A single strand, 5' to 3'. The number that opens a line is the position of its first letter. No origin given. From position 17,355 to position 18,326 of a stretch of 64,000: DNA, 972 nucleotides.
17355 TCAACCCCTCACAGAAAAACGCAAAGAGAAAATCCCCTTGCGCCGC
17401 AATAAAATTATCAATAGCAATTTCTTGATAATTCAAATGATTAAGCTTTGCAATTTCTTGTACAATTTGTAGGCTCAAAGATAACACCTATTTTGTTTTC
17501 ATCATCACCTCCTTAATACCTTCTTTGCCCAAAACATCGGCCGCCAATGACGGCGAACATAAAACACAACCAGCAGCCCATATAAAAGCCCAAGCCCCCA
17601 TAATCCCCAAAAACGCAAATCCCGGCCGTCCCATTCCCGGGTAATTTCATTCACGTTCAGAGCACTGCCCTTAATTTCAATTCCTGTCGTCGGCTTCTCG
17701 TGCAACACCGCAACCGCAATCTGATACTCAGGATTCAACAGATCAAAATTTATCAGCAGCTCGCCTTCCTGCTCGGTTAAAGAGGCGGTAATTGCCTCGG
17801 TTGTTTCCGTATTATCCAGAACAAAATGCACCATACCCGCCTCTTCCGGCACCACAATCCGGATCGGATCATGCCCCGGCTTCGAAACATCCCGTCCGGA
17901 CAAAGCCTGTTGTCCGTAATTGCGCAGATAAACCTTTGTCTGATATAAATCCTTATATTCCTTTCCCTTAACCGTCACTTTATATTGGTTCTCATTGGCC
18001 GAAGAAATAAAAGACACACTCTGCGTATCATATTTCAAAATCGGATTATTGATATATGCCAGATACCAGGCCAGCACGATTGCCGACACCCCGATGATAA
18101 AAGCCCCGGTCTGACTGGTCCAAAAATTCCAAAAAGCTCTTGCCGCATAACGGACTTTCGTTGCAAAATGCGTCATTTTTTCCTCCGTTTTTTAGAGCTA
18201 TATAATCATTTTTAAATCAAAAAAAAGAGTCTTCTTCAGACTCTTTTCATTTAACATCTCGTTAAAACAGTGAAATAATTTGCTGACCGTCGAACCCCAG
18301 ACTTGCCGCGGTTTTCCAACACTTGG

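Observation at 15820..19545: A five-gene cassette of unrecognisable proteins inserted between rpsJ (S10 operon) and tuf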

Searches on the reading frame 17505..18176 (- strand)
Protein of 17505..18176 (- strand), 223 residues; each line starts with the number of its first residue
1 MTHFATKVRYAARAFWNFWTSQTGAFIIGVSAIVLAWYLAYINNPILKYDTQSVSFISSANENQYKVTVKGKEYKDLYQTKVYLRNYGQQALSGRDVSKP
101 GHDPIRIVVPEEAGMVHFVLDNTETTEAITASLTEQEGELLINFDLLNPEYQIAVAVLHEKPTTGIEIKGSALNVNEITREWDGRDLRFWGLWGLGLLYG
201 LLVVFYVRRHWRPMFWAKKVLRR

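Call 3: search_protein_families(library=pfam, proteins=[window:17505-18176:-], max_evalue=1)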
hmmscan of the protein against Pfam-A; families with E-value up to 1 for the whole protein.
window:17505-18176:- (223 aa): 2 families
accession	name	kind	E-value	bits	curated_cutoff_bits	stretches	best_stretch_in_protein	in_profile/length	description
PF12733.13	Cadherin-like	-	0.047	14.6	24.2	1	49-92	24-67/89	Cadherin-like beta sandwich domain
PF13567.11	DUF4131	-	0.26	11.4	31.6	0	14-85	21-89/165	Domain of unknown function (DUF4131)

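Call 4: search_protein_families(library=padloc, proteins=[window:17505-18176:-], max_evalue=1)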
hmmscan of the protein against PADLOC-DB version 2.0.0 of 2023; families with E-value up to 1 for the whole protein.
window:17505-18176:- (223 aa): 0 families

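Call 5: search_protein_families(library=ncbifam, proteins=[window:17505-18176:-], max_evalue=1)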
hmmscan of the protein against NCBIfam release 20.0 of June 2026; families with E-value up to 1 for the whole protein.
window:17505-18176:- (223 aa): 0 families

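Call 6: search_protein_families(library=phrogs, proteins=[window:17505-18176:-], max_evalue=1)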
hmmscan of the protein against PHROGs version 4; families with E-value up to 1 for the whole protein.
window:17505-18176:- (223 aa): 3 families
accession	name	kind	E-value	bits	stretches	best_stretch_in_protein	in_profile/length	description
phrog_28059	-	unknown function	0.15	12.8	1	24-45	5-26/40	-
phrog_23580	-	DNA, RNA and nucleotide metabolism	0.3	11.9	1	112-165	41-93/178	thymidylate synthase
phrog_31741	-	unknown function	0.31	12.3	1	26-112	3-92/103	-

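Call 33: search_protein_representatives(protein=window:17505-18176:-)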
Query: 223 residues. Proteins with E-value up to 0.001 (for the whole library): 71; up to 1e-10: 27; up to 1e-30: 7. The best 71 are listed.
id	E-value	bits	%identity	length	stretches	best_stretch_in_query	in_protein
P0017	2.5e-54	200.9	54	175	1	48-211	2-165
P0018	1.7e-44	168.7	52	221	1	12-166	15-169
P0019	4.4e-44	167.3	53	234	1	12-163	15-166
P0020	5.9e-44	166.9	42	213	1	11-209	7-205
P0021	1.4e-42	162.4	42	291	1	10-198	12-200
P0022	1.2e-41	159.3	63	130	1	9-119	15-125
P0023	1.3e-35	139.7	60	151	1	108-213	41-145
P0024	1.0e-29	120.4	56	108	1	3-105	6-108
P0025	1.5e-28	116.6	54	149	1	16-123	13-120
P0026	4.8e-27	111.6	44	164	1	62-185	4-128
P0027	6.7e-27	111.1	33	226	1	14-212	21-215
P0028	1.3e-25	106.9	58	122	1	12-95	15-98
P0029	1.6e-25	106.6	53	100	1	115-212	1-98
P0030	4.2e-23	98.7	49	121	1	106-209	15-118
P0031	1.1e-21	94.0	45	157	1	3-119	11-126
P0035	1.3e-17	80.7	34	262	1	23-207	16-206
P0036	1.5e-17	80.5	36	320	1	24-186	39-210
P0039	7.1e-15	71.8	30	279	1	28-194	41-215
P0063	2.8e-05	40.4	32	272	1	26-180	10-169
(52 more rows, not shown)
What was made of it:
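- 17505..18176 (-): p223: membrane protein with an N-terminal TM helix, a ~125-aa beta-sandwich and a C-terminal TM helix. It has the only strong Shine-Dalgarno (GGAGG) in the region. Its last ~13 codons are read out of frame from nadE-derived DNA. Exhaustive HMMER search: 71 relatives at E<=1e-3 (call 33).
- On p223 family (unnamed: TM, beta-sandwich, TM): phmmer finds 71 relatives, 27 of them at E<=1e-10 (call 33).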

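Call 37: search_protein_families(library=pfam, alignment_id=A2, max_evalue=0.01)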
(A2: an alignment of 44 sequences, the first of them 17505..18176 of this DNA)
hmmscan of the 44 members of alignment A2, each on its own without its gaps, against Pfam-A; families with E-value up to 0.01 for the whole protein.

A. member 1, window:17505-18176:- (223 aa): 0 families

B. families by the number of members that match (of 44 scanned): 11 families
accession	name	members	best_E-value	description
PF20990.2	DUF2207_C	1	8.1e-07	Predicted membrane protein (DUF2207) C-terminal domain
PF04341.17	DUF485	1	0.00024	Protein of unknown function, DUF485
PF04246.17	RseC_MucC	1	0.002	Positive regulator of sigma(E), RseC/MucC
PF07666.16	MpPF26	1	0.0023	M penetrans paralogue family 26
PF03706.18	LPG_synthase_TM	1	0.0029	Lysylphosphatidylglycerol synthase TM region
PF18410.7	BTHB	1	0.0031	Basic tilted helix bundle domain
PF02687.27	FtsX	1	0.0048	FtsX-like permease C-terminal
PF13229.12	Beta_helix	1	0.0049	Right handed beta helix region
PF00635.32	Motile_Sperm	1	0.006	MSP (Major sperm protein) domain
PF10753.14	Toxin_GhoT_OrtT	1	0.0069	Toxin GhoT_OrtT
PF19744.4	DUF6232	1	0.0098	Family of unknown function (DUF6232)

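Call 38: search_protein_families(library=padloc, alignment_id=A2, max_evalue=0.01)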
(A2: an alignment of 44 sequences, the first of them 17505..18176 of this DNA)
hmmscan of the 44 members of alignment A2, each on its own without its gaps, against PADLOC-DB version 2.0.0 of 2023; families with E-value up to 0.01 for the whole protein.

A. member 1, window:17505-18176:- (223 aa): 0 families

B. families by the number of members that match (of 44 scanned): 1 family
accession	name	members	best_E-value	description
PDLC02364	PycTM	1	0.0049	-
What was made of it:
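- On Known anti-phage defence systems (PADLOC-DB v2): Only 1 of 44 p223-family members gave a marginal PycTM hit, E=0.005 (call 38).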

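Call 47: predict_structure(alignment_id=A2)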
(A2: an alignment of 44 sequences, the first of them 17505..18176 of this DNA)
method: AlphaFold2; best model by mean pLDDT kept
length: 223 residues; sequences in the alignment: 44
mean_pLDDT: 94.5   pTM: 0.82
mean pLDDT of the five models: 94.5, 93.8, 92.9, 92.8, 92.8
residues with pLDDT >= 90: 197; 70-90: 24; 50-70: 2; < 50: 0
segments of 3 or more residues with pLDDT < 50: none
pLDDT, mean of each block of 10 residues (from residue 1): 89 95 95 96 97 94 88 97 98 95 95 97 98 97 98 98 97 96 94 96 93 81 74
secondary structure, 60 per line:
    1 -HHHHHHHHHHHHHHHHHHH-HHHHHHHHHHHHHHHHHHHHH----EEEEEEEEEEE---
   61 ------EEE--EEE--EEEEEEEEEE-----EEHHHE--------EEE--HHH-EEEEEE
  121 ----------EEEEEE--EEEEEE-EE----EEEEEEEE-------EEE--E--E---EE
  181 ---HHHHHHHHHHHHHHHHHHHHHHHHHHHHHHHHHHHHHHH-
elements in order: H2-20 H22-42 E47-57 E67-69 E72-74 E77-86 E106-108 E115-120 E131-136 E139-144 E152-159 E167-169 H184-222
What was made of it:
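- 17505..18176 (-): AF2 pLDDT 94.5 (call 47).
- On p223 family (unnamed: TM, beta-sandwich, TM): The AF2 model has pLDDT 94.5 (call 47).
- p223 gives a pLDDT 94.5 model and belongs to a broad family (calls 33, 47).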

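Call 57: find_related_loci(query=window:17505-18176:-, collection=metagenome_contigs, flank=6000)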
Query window:17505-18176:- (223 aa) in metagenome_contigs; peptide patterns used: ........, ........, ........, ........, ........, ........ (x = any residue, [..] = any of these).
46 stretches matched a pattern, but none encodes a relative of the query by tblastn (E <= 1e-3).
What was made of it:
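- Tried and rejected: metagenome_contigs scans: a single-protein p223 query found no relative (call 57).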

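Call 60: find_related_loci(query=A6, collection=viral_contigs, flank=6000)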
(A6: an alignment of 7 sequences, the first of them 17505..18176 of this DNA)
Query A6 (223 aa) in viral_contigs; peptide patterns used: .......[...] (x = any residue, [..] = any of these).
2 stretches matched a pattern, but none encodes a relative of the query by tblastn (E <= 1e-3).

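Call 68: search_solved_structures(query=A2, max_evalue=5)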
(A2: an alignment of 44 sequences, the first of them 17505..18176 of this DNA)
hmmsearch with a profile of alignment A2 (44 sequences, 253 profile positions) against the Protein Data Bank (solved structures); distinct sequences matched with E-value up to 5: 7.
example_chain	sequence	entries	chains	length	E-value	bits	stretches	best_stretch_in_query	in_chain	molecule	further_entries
8eis_A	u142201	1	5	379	0.06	15.9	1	151-246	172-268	Octopus sensory receptor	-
9e6b_A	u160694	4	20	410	0.077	15.5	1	151-246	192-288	Chemotactile receptor CRT1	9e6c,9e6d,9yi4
9u9h_A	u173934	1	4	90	0.18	14.4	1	187-237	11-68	Virion membrane protein OPG140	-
5a2n_A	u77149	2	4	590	0.46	13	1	171-248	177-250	PROTEIN NRT1/ PTR FAMILY 6.3 | NITRATE TRANSPORTER 1.1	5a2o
4oh3_A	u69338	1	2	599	0.49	12.9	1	171-248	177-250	Nitrate transporter 1.1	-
9ivk_A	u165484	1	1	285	1.5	11.3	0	171-231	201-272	HBC599 membrane protein binder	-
8w8r_R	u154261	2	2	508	1.9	11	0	191-249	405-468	Probable G-protein coupled receptor 101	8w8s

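Call 75: find_encoding_contigs(protein=P0020, flank=6000, max_places=4)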
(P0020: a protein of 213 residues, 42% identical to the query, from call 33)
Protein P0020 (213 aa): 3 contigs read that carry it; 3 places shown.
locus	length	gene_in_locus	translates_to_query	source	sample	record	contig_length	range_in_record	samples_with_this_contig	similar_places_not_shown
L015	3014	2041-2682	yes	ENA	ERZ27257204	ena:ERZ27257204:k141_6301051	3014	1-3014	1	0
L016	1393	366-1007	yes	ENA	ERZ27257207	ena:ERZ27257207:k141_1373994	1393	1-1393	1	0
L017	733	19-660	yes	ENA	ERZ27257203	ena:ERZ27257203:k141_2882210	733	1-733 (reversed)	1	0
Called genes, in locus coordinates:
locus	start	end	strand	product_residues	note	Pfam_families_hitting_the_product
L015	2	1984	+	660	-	?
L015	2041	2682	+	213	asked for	-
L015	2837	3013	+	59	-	?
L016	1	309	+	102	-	?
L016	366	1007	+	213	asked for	-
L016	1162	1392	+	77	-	?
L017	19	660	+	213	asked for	-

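Call 76: find_encoding_contigs(protein=P0027, flank=8000, max_places=4)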
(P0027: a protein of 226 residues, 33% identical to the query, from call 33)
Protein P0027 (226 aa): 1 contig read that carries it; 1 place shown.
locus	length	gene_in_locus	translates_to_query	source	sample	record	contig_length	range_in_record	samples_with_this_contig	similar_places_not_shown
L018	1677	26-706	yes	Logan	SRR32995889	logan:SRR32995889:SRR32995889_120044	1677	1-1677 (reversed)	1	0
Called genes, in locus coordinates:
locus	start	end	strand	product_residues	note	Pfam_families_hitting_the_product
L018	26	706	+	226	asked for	-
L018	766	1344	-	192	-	-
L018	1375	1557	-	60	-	-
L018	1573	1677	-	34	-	?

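Call 77: find_encoding_contigs(protein=P0021, flank=8000, max_places=4)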
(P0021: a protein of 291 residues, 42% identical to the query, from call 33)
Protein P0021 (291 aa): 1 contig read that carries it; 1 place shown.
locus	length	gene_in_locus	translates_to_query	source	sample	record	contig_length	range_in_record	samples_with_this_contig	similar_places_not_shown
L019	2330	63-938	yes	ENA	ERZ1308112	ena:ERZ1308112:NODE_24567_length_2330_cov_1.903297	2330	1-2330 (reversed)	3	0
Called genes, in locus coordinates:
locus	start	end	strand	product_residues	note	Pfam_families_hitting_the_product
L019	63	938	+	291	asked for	-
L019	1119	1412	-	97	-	-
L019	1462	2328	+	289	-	?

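Call 78: find_encoding_contigs(protein=P0036, flank=8000, max_places=4)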
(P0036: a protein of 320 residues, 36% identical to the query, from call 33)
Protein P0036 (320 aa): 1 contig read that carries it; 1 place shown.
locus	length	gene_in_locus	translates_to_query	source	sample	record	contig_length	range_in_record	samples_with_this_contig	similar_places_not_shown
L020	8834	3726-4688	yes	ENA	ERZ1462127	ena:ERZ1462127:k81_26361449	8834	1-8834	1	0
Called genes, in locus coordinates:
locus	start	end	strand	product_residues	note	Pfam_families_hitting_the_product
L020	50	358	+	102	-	-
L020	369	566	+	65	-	-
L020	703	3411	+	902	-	PF00270:DEAD, PF04851:ResIII, PF18766:SWI2_SNF2, PF00271:Helicase_C (faint), PF08463:EcoEI_R_C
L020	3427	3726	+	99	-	-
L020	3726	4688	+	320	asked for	-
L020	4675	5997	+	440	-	PF01420:Methylase_S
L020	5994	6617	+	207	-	-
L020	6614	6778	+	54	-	-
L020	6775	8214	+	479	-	PF12161:HsdM_N, PF02384:N6_Mtase, PF20473:MmeI_Mtase (faint), PF01170:UPF0020, PF07669:Eco57I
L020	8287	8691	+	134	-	PF01451:LMWPc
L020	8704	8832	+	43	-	?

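Call 79: search_dna_similar(query=window:17505-18176:-, collection=plasmids, mode=protein, max_evalue=0.001, max_rows=30)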
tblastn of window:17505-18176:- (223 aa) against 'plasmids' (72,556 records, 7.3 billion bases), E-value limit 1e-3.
No match.

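Call 80: search_dna_similar(query=window:17505-18176:-, collection=phages, mode=protein, max_evalue=0.001, max_rows=30)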
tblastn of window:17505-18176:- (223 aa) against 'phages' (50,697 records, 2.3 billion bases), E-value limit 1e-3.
No match.

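Call 81: find_encoding_contigs(protein=P0039, flank=8000, max_places=4)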
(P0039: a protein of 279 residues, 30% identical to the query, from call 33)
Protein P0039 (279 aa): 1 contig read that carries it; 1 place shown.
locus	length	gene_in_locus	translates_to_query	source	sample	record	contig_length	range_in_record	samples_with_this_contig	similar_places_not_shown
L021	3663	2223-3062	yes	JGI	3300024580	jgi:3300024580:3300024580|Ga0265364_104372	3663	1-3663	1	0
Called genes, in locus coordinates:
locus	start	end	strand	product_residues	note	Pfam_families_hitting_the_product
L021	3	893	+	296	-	?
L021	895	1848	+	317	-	PF10987:DUF2806 (weak)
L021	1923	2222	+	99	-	-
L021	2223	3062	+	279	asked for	-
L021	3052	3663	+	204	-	?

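Call 82: find_encoding_contigs(protein=P0035, flank=8000, max_places=4)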
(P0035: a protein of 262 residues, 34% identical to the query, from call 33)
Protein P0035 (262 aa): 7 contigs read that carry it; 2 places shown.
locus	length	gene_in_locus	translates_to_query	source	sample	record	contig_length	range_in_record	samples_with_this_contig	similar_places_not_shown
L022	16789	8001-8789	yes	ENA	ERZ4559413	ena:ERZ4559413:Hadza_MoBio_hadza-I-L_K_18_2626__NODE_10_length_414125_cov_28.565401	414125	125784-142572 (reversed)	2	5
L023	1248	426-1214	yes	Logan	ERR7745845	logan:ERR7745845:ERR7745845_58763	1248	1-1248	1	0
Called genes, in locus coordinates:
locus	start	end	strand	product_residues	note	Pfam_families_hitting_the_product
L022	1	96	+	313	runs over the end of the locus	PF01451:LMWPc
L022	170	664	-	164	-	-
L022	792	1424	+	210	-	PF10544:T5orf172, PF13455:MUG113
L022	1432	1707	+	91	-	-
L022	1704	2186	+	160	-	PF01451:LMWPc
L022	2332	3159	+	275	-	PF00145:DNA_methylase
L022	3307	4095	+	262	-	-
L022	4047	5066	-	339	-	PF00145:DNA_methylase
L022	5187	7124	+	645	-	PF13589:HATPase_c_3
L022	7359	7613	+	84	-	-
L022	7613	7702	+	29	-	-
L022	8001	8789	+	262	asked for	-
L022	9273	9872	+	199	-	PF00239:Resolvase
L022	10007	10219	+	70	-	-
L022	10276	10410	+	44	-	PF24460:DUF7575 (weak)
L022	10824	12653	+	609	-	PF00005:ABC_tran, PF02463:SMC_N (weak), PF03308:MeaB (faint), PF13238:AAA_18 (faint), PF13304:AAA_21 (faint), PF12848:ABC_tran_Xtn, PF00005:ABC_tran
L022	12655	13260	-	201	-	PF09835:DUF2062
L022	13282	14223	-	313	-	PF01699:Na_Ca_ex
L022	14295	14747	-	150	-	PF01381:HTH_3 (weak)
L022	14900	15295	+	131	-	PF12844:HTH_19 (weak), PF01381:HTH_3 (weak)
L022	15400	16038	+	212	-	PF01726:LexA_DNA_bind, PF00717:Peptidase_S24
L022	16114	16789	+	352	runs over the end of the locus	PF00154:RecA_N, PF06745:ATPase (weak), PF08423:Rad51, PF01637:ATPase_2 (faint), PF27531:MT3502_N, PF21096:RecA_C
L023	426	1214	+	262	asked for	-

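Call 83: find_encoding_contigs(protein=P0063, flank=8000, max_places=4)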
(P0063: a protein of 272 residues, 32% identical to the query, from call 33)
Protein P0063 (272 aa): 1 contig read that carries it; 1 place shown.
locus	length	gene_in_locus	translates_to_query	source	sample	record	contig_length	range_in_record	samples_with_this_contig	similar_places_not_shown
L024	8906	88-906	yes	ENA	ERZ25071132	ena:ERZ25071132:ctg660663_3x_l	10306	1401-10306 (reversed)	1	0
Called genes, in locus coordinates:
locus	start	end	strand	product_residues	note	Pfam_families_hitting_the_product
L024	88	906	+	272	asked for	-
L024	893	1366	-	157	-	-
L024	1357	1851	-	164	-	-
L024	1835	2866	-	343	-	PF04860:Phage_portal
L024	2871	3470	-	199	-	-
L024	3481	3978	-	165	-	PF04586:Peptidase_S78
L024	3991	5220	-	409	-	PF05065:Phage_capsid (faint)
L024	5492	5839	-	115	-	-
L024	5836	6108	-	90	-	-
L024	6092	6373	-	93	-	PF01844:HNH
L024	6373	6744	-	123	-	-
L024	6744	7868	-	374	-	-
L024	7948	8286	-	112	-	PF13730:HTH_36 (weak)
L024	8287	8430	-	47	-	-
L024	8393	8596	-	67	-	-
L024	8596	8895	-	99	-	-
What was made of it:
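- At a prophage edge (L024; call 83).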

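Call 84: search_dna_similar(query=P0063, collection=phages, mode=protein, max_evalue=0.001, max_rows=20)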
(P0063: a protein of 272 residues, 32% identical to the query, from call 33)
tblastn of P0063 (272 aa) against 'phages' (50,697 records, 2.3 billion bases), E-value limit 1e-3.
No match.

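Call 85: search_dna_similar(query=P0036, collection=plasmids, mode=protein, max_evalue=0.001, max_rows=20)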
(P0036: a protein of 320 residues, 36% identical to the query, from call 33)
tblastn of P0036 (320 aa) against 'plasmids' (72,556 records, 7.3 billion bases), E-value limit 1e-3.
No match.
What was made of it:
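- Tried and rejected: p223, P0036 and P0063 have no relatives in the plasmid or phage record collections (calls 79, 80, 84, 85).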

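Call 88: find_related_loci(query=A9, collection=viral_contigs, flank=6000)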
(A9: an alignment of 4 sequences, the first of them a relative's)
Query A9 (272 aa) in viral_contigs; peptide patterns used: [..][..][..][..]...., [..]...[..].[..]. (x = any residue, [..] = any of these).
36 stretches matched a pattern; 1 encode a relative of the query (tblastn E <= 1e-3); 1 distinct loci.
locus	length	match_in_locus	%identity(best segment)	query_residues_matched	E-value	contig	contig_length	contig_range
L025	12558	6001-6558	24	2-178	4e-7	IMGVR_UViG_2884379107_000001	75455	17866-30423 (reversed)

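Call 89: find_related_loci(query=A10, collection=viral_contigs, flank=6000)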
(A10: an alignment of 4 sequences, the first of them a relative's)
Query A10 (320 aa) in viral_contigs; peptide patterns used: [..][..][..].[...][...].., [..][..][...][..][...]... (x = any residue, [..] = any of these).
375 stretches matched a pattern, but none encodes a relative of the query by tblastn (E <= 1e-3).

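Call 93: search_protein_families(library=padloc, proteins=[L022:5187-7124:+, L022:3307-4095:+, L020:3427-3726:+, L020:5994-6617:+, L021:895-1848:+, L018:766-1344:-, L022:7359-7613:+, L022:792-1424:+, P0036, P0035], max_evalue=0.001)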
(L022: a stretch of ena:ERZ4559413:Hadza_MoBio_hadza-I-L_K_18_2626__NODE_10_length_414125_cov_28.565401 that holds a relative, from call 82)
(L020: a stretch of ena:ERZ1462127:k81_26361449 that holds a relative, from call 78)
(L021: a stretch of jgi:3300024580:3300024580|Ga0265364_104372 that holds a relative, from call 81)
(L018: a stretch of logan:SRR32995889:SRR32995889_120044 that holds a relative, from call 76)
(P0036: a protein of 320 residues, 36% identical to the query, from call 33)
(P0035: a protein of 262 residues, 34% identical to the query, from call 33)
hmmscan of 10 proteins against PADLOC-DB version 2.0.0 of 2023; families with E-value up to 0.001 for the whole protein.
L022:5187-7124:+ (645 aa): 0 families

L022:3307-4095:+ (262 aa): 1 family
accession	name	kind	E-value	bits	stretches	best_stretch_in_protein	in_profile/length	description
PDLC03486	REase_II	-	6.9e-48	161.3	1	3-249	2-240/258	Type II restriction enzyme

L020:3427-3726:+ (99 aa): 0 families

L020:5994-6617:+ (207 aa): 0 families

L021:895-1848:+ (317 aa): 0 families

L018:766-1344:- (192 aa): 0 families

L022:7359-7613:+ (84 aa): 0 families

L022:792-1424:+ (210 aa): 6 families
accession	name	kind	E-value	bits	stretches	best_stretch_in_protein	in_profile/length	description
PDLC05041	PDC-S57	-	1.5e-70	235.1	1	2-207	4-210/212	-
PDLC05043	PDC-S57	-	2.4e-51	172.5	1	1-206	1-219/221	-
PDLC05040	PDC-S57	-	3.1e-18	64.5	1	1-119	1-117/229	-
PDLC05042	PDC-S57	-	3.2e-14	51.2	1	3-91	7-100/245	-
PDLC03977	PD-Lambda-1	-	5.7e-07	26.8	1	4-99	356-458/496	-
PDLC03976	PD-Lambda-1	-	7.8e-05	19.7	1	16-99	371-459/491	-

P0036 (320 aa): 0 families

P0035 (262 aa): 0 families
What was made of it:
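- In a defence island with a type II REase, two Dcm methylases and PDC-S57 (L022; calls 82, 93).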

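Call 106: search_protein_families(library=ncbifam, alignment_id=A2, max_evalue=0.001)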
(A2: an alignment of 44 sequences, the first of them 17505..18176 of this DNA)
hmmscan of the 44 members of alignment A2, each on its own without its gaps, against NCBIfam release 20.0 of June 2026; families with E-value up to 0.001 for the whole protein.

A. member 1, window:17505-18176:- (223 aa): 0 families

B. families by the number of members that match (of 44 scanned): 1 family
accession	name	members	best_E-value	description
NF033218.1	anchor_AmaP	1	0.0008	alkaline shock response membrane anchor protein AmaP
